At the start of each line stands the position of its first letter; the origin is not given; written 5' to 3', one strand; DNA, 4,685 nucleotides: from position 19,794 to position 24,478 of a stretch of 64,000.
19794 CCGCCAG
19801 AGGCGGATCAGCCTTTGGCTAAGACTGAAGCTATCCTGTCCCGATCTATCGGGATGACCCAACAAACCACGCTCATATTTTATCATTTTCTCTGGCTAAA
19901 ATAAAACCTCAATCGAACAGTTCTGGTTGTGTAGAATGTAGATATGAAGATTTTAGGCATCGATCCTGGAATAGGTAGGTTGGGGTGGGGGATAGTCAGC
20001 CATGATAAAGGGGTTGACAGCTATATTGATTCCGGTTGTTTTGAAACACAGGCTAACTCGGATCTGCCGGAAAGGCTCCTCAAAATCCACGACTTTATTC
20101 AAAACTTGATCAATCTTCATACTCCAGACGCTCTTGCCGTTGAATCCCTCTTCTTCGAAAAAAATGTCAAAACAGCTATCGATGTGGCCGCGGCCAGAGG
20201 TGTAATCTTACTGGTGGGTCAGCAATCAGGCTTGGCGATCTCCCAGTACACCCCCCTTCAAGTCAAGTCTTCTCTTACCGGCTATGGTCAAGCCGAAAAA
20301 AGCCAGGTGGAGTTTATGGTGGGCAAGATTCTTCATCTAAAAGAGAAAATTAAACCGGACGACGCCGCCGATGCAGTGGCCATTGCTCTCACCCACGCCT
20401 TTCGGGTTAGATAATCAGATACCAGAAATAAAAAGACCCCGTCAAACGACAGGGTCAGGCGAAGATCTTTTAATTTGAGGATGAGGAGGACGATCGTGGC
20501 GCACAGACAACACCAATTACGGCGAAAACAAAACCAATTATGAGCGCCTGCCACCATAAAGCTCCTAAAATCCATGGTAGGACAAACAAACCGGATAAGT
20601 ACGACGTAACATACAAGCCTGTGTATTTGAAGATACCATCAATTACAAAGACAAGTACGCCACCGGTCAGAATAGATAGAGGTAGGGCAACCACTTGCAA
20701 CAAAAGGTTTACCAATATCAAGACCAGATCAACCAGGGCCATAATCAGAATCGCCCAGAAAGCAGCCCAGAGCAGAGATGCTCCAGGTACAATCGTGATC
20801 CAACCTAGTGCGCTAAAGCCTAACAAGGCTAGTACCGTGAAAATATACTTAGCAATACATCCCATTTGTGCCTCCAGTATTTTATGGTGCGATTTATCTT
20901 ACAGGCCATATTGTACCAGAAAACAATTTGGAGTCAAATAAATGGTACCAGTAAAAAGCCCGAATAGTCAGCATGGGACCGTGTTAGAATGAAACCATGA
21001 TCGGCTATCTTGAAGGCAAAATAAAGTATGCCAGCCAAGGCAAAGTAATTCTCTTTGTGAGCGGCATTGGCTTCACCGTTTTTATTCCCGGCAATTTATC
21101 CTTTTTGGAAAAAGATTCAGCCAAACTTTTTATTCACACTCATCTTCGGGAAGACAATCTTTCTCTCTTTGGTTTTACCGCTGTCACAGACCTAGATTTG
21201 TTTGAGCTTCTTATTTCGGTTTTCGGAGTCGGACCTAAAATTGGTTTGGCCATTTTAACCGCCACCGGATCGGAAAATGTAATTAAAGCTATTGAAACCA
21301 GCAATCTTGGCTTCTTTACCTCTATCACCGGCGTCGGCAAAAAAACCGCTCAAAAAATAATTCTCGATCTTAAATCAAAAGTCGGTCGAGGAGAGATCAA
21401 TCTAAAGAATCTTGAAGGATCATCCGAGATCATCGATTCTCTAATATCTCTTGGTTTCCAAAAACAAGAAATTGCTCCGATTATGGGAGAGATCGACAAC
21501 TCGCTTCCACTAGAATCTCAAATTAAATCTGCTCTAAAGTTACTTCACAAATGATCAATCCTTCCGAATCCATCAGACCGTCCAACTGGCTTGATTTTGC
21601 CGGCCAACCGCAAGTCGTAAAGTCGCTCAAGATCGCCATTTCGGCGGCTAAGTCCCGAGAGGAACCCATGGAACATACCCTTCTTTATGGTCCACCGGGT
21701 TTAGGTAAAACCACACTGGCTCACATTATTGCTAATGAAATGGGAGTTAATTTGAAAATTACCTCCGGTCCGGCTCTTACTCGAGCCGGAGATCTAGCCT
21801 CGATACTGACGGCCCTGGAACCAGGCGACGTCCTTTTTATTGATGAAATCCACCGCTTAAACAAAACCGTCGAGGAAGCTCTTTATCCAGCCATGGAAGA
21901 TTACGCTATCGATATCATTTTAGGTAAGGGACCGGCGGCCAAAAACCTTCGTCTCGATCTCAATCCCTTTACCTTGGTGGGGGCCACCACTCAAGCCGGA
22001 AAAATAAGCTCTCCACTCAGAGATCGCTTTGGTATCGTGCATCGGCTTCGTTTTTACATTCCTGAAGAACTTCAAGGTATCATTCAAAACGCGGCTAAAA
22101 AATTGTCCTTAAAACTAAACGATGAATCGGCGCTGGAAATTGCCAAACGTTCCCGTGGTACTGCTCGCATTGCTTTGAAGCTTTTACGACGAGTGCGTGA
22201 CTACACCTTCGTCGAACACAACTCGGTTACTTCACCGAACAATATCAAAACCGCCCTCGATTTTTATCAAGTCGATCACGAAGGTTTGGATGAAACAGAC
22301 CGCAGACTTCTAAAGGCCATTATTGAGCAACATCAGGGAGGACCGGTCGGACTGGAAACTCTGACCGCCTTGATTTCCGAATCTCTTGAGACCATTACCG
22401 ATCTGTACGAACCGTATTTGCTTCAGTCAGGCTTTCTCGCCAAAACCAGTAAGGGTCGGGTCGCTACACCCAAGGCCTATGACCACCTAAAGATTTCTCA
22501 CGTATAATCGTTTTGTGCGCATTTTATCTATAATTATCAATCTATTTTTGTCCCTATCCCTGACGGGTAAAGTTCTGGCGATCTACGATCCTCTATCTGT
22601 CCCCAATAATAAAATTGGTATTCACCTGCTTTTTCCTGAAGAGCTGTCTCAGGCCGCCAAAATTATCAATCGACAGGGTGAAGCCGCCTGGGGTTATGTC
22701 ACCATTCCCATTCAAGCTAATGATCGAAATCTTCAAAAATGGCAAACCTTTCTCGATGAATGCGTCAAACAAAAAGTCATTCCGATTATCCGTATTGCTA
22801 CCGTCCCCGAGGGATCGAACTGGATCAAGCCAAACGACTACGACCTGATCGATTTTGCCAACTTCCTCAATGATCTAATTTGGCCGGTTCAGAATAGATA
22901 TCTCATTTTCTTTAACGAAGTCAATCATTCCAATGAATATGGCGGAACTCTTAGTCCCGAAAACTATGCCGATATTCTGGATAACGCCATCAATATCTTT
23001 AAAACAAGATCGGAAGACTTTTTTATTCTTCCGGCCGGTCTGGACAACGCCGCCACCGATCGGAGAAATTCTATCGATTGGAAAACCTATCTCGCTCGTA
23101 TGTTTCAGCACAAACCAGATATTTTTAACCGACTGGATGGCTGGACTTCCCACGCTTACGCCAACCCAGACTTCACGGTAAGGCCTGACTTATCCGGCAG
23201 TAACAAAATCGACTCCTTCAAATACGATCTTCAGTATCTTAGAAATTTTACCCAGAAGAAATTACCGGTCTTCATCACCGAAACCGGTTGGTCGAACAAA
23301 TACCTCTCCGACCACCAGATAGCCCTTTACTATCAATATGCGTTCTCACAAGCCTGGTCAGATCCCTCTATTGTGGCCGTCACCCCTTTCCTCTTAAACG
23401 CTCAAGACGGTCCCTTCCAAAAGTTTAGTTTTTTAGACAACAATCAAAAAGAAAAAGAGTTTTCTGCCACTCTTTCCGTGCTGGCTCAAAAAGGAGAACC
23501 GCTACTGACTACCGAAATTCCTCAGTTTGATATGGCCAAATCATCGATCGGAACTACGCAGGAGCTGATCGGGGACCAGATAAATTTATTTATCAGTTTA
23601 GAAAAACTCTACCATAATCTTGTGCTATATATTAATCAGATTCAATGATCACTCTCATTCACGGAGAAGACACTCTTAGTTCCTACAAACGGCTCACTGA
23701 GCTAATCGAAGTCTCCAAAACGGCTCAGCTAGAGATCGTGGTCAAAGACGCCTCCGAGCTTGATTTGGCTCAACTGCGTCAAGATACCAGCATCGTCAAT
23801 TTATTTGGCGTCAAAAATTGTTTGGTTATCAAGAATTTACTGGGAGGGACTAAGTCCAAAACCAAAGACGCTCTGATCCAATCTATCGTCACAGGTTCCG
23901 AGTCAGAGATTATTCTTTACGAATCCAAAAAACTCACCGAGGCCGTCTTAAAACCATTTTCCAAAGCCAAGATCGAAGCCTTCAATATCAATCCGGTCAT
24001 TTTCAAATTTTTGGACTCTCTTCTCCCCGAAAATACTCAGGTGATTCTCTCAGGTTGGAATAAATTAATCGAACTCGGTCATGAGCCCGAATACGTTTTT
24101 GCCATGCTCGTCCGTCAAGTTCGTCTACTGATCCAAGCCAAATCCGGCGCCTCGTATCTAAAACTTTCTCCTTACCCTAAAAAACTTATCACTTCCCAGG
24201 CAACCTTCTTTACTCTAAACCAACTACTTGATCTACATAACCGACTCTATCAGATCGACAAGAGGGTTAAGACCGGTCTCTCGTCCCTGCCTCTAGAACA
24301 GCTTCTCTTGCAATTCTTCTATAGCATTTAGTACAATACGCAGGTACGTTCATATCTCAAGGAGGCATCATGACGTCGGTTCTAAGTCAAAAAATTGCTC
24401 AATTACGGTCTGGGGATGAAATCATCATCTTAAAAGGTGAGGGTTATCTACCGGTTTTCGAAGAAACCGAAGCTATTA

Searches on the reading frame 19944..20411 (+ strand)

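Call 41: search_protein_families(library=pfam, proteins=[window:19944-20411:+], max_evalue=0.0001)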
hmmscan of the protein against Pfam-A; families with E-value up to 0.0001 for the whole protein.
window:19944-20411:+ (156 aa): 1 family
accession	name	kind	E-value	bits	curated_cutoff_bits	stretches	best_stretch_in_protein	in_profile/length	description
PF02075.23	RuvC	-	3.1e-49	167.1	22.2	1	3-151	1-148/148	Crossover junction endodeoxyribonuclease RuvC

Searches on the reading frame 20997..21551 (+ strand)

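Call 42: search_protein_families(library=pfam, proteins=[window:20997-21551:+], max_evalue=0.0001)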
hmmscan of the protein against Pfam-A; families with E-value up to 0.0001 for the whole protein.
window:20997-21551:+ (185 aa): 3 families
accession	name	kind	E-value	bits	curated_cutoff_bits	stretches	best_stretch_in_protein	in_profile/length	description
PF01330.27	RuvA_N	-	1.3e-15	57.6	23.6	1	1-59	1-61/61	RuvA N terminal domain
PF14520.12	HHH_5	-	7.2e-13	49.2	27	1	69-126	1-56/57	Helix-hairpin-helix domain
PF07499.19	RuvA_C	-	1.4e-05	25.9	24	1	143-183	4-46/47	RuvA, C-terminal domain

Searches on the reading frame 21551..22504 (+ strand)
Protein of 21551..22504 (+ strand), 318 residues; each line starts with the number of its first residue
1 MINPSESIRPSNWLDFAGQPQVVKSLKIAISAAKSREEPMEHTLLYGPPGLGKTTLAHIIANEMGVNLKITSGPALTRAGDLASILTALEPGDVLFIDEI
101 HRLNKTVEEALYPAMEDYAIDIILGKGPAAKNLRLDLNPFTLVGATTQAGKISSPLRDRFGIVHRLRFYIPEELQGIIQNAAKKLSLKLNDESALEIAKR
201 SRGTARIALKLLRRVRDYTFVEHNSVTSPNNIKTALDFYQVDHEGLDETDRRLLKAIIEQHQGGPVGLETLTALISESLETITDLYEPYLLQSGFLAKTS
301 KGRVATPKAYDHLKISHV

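Call 42: search_protein_families(library=pfam, proteins=[window:21551-22504:+], max_evalue=0.0001)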
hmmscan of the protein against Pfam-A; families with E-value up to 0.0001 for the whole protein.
window:21551-22504:+ (318 aa): 7 families
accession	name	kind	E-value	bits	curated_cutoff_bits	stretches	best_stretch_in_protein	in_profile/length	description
PF05496.18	RuvB_N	-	1.2e-75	253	27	1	8-166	1-159/159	Holliday junction DNA helicase RuvB P-loop domain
PF05491.19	RuvB_C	-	7.5e-25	87.1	24.7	1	244-314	2-72/72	RuvB C-terminal winged helix domain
PF17864.7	AAA_lid_4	-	4.7e-23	81.2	27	1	169-242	1-74/74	RuvB AAA lid domain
PF00004.35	AAA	-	1.9e-22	80.5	21.2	1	44-163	2-126/131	ATPase family associated with various cellular activities (AAA)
PF07728.20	AAA_5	-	1e-11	45.4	22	1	42-160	1-139/139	AAA domain (dynein-related subfamily)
PF01078.27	Mg_chelatase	-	1.6e-06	28.1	20.3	0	15-61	4-43/207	Magnesium chelatase, subunit ChlI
PF13191.12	AAA_16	-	9.7e-05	23.4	32.6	0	21-63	7-47/167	AAA ATPase domain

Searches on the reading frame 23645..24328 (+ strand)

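Call 42: search_protein_families(library=pfam, proteins=[window:23645-24328:+], max_evalue=0.0001)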
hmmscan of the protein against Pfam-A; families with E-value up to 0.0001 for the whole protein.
window:23645-24328:+ (228 aa): 1 family
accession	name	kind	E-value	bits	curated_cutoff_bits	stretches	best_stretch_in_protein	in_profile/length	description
PF21694.2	DNA_pol3_delta_C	-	6.7e-15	55.6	27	1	119-223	4-120/121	DNA polymerase III delta subunit, C-terminal domain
